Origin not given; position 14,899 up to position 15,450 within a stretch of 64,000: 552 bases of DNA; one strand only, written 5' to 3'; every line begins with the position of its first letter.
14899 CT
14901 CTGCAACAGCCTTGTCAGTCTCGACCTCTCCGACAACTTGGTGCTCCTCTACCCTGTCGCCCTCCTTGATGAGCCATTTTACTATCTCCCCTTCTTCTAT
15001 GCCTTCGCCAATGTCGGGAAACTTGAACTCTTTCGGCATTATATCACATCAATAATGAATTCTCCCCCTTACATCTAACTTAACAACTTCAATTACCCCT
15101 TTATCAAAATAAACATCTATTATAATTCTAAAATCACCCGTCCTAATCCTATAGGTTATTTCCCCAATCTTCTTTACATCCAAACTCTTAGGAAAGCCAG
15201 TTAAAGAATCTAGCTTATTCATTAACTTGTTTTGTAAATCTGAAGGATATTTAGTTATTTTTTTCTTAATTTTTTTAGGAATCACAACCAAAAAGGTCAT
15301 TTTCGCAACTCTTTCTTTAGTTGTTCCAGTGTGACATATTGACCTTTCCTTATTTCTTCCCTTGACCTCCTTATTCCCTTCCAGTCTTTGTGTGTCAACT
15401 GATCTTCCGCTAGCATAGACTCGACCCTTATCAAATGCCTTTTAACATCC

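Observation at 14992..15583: RelE-type toxin-antitoxin cassette inserted into the E1-beta/E2 junction, flanked by 49-bp direct repeats that duplicate the E2 start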

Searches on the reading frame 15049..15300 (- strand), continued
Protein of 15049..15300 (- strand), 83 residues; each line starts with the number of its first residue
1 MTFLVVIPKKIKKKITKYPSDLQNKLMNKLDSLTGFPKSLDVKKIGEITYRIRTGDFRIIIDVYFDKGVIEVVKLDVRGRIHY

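Call 25: find_encoding_contigs(protein=P0018, flank=4000, max_places=3)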
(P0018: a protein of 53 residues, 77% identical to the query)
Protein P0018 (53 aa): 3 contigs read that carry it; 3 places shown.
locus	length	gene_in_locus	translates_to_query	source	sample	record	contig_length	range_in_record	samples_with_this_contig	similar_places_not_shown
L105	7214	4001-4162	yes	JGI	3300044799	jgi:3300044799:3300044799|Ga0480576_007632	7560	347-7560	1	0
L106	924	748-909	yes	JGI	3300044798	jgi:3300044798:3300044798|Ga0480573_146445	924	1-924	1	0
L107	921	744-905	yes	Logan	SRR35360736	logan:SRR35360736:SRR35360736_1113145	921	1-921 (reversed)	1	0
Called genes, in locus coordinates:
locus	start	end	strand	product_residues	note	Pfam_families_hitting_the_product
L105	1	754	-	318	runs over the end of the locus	PF05496:RuvB_N (faint), PF25199:nSTAND_NTPase5 (faint), PF00004:AAA, PF13177:DNA_pol3_delta2, PF25361:AAA_lid_RFC1 (weak), PF16193:AAA_assoc_2 (faint), PF08542:Rep_fac_C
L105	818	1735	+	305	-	PF04055:Radical_SAM, PF08608:Wyosine_form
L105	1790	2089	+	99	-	PF01381:HTH_3 (weak)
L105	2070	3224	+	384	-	PF00266:Aminotran_5, PF01041:DegT_DnrJ_EryC1 (weak), PF01212:Beta_elim_lyase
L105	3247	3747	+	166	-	PF01592:NifU_N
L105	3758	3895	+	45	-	-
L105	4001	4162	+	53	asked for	-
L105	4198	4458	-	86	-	PF05016:ParE_toxin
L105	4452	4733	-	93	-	PF04014:MazE_antitoxin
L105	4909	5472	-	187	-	PF00483:NTP_transferase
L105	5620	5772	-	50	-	-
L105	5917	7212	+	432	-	?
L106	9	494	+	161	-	PF01592:NifU_N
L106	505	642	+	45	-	-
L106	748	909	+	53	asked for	-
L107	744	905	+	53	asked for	-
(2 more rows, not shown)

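Call 48: predict_structure(alignment_id=A1)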
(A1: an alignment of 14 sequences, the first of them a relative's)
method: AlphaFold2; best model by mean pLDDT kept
length: 83 residues; sequences in the alignment: 14
mean_pLDDT: 84.6   pTM: 0.69
mean pLDDT of the five models: 84.6, 83.0, 76.3, 70.5, 65.4
residues with pLDDT >= 90: 22; 70-90: 54; 50-70: 4; < 50: 3
segments of 3 or more residues with pLDDT < 50: 81-83
pLDDT, mean of each block of 10 residues (from residue 1): 88 89 89 78 89 85 90 81 46
secondary structure, 60 per line:
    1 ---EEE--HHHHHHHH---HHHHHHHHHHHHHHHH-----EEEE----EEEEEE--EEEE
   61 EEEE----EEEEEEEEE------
elements in order: E4-6 H9-16 H20-35 E41-44 E49-54 E57-64 E69-77

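Call 51: fold_search(model_id=the predicted structure, library=pdb)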
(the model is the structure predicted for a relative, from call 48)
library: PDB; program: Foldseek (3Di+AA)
matches with E <= 10: 982; with E <= 0.001: 14
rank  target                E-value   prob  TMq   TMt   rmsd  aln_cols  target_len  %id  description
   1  1wmi_A                1.6e-06  1.00  0.80  0.76   2.5        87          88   32  Crystal structure of archaeal RelE-RelB complex from Pyrococcus horikoshii OT3 (released 2005-03-15)
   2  2khe_MODEL_1_A        8.1e-06  1.00  0.77  0.72   4.5        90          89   16  Solution Structure of the Bacterial Toxin Rele from Thermus Thermophilus HB8 (released 2010-03-31)
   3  3g5o_B                2.4e-05  1.00  0.82  0.84   2.0        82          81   15  The crystal structure of the toxin-antitoxin complex RelBE2 (Rv2865-2866) from Mycobacterium tuberculosis (released 2009-04-14)
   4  9g12_B                5.8e-05  1.00  0.79  0.78   1.9        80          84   18  Mycobacterium tuberculosis RelBE1 toxin-antitoxin system; rv1247c (relB1 antitoxin), rv1246c (relE1 toxin) (released 2025-12-17)
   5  9g12_A                7.1e-05  1.00  0.80  0.78   1.9        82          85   17  Mycobacterium tuberculosis RelBE1 toxin-antitoxin system; rv1247c (relB1 antitoxin), rv1246c (relE1 toxin) (released 2025-12-17)
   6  3g5o_C                1.2e-04  1.00  0.81  0.77   2.1        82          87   15  The crystal structure of the toxin-antitoxin complex RelBE2 (Rv2865-2866) from Mycobacterium tuberculosis (released 2009-04-14)
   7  3bpq_B                2.9e-04  1.00  0.67  0.65   2.2        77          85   23  Crystal Structure of RelB-RelE antitoxin-toxin complex from Methanococcus jannaschii (released 2008-12-23)
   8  7v5y_E                4.2e-04  1.00  0.69  0.67   3.1        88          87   16  Crystal structure of hexameric complex of Sa2YoeB-Sa2YefM toxin-antitoxin from Staphylococcus aureus (released 2021-12-15)
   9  7v6w_E                4.5e-04  1.00  0.69  0.66   3.0        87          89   17  Crystal structure of heterohexameric Sa2YoeB-Sa2YefM complex bound to 26bp-DNA (released 2021-12-15)
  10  4fxh_B                5.1e-04  1.00  0.72  0.65   3.7        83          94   20  Crystal structure of the isolated E. coli RelE toxin, P212121 form (released 2012-08-29)
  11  2kc8_MODEL_1_A        5.1e-04  1.00  0.71  0.63   3.5        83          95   22  Structure of E. coli toxin RelE (R81A/R83A) mutant in complex with antitoxin RelBc (K47-L79) peptide (released 2009-03-17)
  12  5ycl_B                5.8e-04  1.00  0.58  0.52   4.3        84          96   21  Crystal structure of HigBA complex from Shigella flexneri (released 2018-09-19)
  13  4fxe_E                6.1e-04  1.00  0.73  0.74   2.9        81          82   21  Crystal structure of the intact E. coli RelBE toxin-antitoxin complex (released 2012-08-29)
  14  2otr_MODEL_1_A        8.4e-04  1.00  0.56  0.52   5.1        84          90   13  Solution Structure of Conserved Hypothetical Protein HP0892 from Helicobacter pylori (released 2007-12-18)
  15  3bpq_D                1.1e-03  1.00  0.65  0.63   2.8        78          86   23  Crystal Structure of RelB-RelE antitoxin-toxin complex from Methanococcus jannaschii (released 2008-12-23)
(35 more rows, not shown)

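Call 57: find_encoding_contigs(protein=P0005, flank=3000, max_places=5)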
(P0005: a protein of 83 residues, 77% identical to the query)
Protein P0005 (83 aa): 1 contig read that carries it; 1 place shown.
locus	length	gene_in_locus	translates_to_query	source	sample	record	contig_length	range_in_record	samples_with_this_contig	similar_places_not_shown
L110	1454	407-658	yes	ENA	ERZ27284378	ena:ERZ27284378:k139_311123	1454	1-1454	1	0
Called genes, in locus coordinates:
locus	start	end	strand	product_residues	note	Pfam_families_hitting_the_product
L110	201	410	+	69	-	-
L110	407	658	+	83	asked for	-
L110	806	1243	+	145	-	PF02643:DUF192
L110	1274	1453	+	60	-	?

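Call 73: find_related_loci(query=A1, collection=viral_contigs, flank=5000)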
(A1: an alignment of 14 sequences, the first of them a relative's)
Query A1 (83 aa) in viral_contigs; peptide patterns used: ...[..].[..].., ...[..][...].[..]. (x = any residue, [..] = any of these).
96 stretches matched a pattern, but none encodes a relative of the query by tblastn (E <= 1e-3).

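Call 78: search_protein_representatives(alignment_id=A1)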
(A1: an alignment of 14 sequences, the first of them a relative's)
Query: 14 sequences, 83 profile positions. Proteins with E-value up to 0.001 (for the whole library): 705; up to 1e-10: 4; up to 1e-30: 1. The best 150 are listed.
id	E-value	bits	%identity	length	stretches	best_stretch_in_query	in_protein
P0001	1.2e-42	160.1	-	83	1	1-83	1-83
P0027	6.7e-17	77.6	-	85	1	1-83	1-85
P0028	3.1e-12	62.6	-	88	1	1-82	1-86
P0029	7.9e-11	58.1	-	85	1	1-82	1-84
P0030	4.1e-10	55.8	-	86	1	3-82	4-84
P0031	4.7e-10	55.6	-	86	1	4-82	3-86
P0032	6.0e-10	55.3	-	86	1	1-82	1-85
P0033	6.2e-10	55.2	-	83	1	1-82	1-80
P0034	2.8e-09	53.1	-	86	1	1-79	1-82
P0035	3.9e-09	52.6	-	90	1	1-75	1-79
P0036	4.3e-09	52.5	-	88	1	3-81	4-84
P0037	4.3e-09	52.5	-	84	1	1-82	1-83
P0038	4.3e-09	52.5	-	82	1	3-82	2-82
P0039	4.5e-09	52.4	-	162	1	2-82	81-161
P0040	4.6e-09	52.4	-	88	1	1-82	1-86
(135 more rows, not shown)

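Call 79: search_protein_families(library=pfam, proteins=[P0027, P0028, P0029, P0030, P0031, P0032, P0033, P0034, P0036, P0037], max_evalue=0.01)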
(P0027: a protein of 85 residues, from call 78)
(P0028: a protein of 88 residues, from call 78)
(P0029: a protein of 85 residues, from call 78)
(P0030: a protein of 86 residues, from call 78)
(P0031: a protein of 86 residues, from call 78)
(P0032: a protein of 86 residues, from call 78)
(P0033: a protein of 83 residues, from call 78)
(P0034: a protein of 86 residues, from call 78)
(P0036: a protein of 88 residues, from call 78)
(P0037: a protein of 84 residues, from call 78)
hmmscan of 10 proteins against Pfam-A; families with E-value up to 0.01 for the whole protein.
P0027 (85 aa): 2 families
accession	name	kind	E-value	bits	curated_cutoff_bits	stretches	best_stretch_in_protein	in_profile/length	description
PF05016.21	ParE_toxin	-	9.5e-08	33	23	1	5-75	1-80/89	ParE toxin of type II toxin-antitoxin system, parDE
PF05973.20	Gp49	-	0.00038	20.9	23.9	1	14-76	2-69/90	Phage derived protein Gp49-like (DUF891)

P0028 (88 aa): 2 families
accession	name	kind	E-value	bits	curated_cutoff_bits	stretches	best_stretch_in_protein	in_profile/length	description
PF05016.21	ParE_toxin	-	5.8e-06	27.2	23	1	5-84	1-87/89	ParE toxin of type II toxin-antitoxin system, parDE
PF20594.3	DUF6794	-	0.0058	17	27.1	1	7-72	1-64/83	Domain of unknown function (DUF6794)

P0029 (85 aa): 2 families
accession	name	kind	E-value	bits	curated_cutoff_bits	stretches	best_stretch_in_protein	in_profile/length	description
PF05016.21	ParE_toxin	-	9e-11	42.7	23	1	6-84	2-89/89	ParE toxin of type II toxin-antitoxin system, parDE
PF05973.20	Gp49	-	8.5e-05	23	23.9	1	13-80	1-73/90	Phage derived protein Gp49-like (DUF891)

P0030 (86 aa): 1 family
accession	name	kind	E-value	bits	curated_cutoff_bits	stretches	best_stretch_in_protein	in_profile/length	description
PF05016.21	ParE_toxin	-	4e-10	40.6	23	1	8-84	3-89/89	ParE toxin of type II toxin-antitoxin system, parDE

P0031 (86 aa): 1 family
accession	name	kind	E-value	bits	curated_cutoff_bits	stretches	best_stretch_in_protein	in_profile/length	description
PF05016.21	ParE_toxin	-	0.0058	17.6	23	1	22-80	29-83/89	ParE toxin of type II toxin-antitoxin system, parDE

P0032 (86 aa): 3 families
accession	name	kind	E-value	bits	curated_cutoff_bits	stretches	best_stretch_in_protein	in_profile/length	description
PF05016.21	ParE_toxin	-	1.4e-11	45.2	23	1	7-85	3-89/89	ParE toxin of type II toxin-antitoxin system, parDE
PF15781.12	ParE-like_toxin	-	1.2e-05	25.6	28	1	6-85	2-83/87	ParE-like toxin of type II bacterial toxin-antitoxin system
PF14277.12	DUF4364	-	0.0048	17.2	26.9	1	5-69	60-123/162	Domain of unknown function (DUF4364)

P0033 (83 aa): 1 family
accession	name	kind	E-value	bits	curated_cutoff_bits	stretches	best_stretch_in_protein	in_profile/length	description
PF05016.21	ParE_toxin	-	3.5e-07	31.2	23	1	6-79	2-88/89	ParE toxin of type II toxin-antitoxin system, parDE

P0034 (86 aa): 1 family
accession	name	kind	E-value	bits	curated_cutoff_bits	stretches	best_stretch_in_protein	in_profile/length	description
PF05016.21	ParE_toxin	-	7.6e-10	39.7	23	1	5-83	1-87/89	ParE toxin of type II toxin-antitoxin system, parDE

P0036 (88 aa): 3 families
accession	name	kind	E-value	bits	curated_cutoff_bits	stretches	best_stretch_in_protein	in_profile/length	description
PF05016.21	ParE_toxin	-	6.8e-06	27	23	1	11-83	13-87/89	ParE toxin of type II toxin-antitoxin system, parDE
PF09907.15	HigB_toxin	-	0.0034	18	27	1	58-84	45-71/74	HigB_toxin, RelE-like toxic component of a toxin-antitoxin system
PF05973.20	Gp49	-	0.0089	16.5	23.9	0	15-73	2-65/90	Phage derived protein Gp49-like (DUF891)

P0037 (84 aa): 1 family
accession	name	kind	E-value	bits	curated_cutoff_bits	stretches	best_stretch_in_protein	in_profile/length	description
PF05016.21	ParE_toxin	-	2.8e-09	37.9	23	1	7-83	3-89/89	ParE toxin of type II toxin-antitoxin system, parDE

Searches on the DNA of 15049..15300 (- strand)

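Call 29: search_rna_families(sources=[L091, L097, L101, L102, L104, L105, L009, L086, L088], threshold=gathering)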
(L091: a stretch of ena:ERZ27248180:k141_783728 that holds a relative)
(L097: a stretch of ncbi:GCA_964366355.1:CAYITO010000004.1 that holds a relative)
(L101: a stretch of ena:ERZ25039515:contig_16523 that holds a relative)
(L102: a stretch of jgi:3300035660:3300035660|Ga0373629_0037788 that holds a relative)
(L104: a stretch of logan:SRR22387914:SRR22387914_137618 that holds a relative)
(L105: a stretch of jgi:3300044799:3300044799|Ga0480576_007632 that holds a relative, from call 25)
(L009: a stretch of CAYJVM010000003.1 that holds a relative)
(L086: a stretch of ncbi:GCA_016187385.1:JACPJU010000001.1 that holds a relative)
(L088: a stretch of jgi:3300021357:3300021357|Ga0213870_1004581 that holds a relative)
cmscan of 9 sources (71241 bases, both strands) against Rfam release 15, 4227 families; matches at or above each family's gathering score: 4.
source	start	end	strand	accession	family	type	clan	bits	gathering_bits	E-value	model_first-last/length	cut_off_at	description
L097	4263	4348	-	RF00005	tRNA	Gene; tRNA;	CL00001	52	29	3.2e-08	1-71/71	no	tRNA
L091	8361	8456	-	RF00005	tRNA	Gene; tRNA;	CL00001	48.6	29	2.6e-07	1-71/71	no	tRNA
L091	5301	5420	-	RF00005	tRNA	Gene; tRNA;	CL00001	47.6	29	4.9e-07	1-71/71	no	tRNA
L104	5003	5100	-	RF00005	tRNA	Gene; tRNA;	CL00001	41.9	29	1.9e-05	1-71/71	no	tRNA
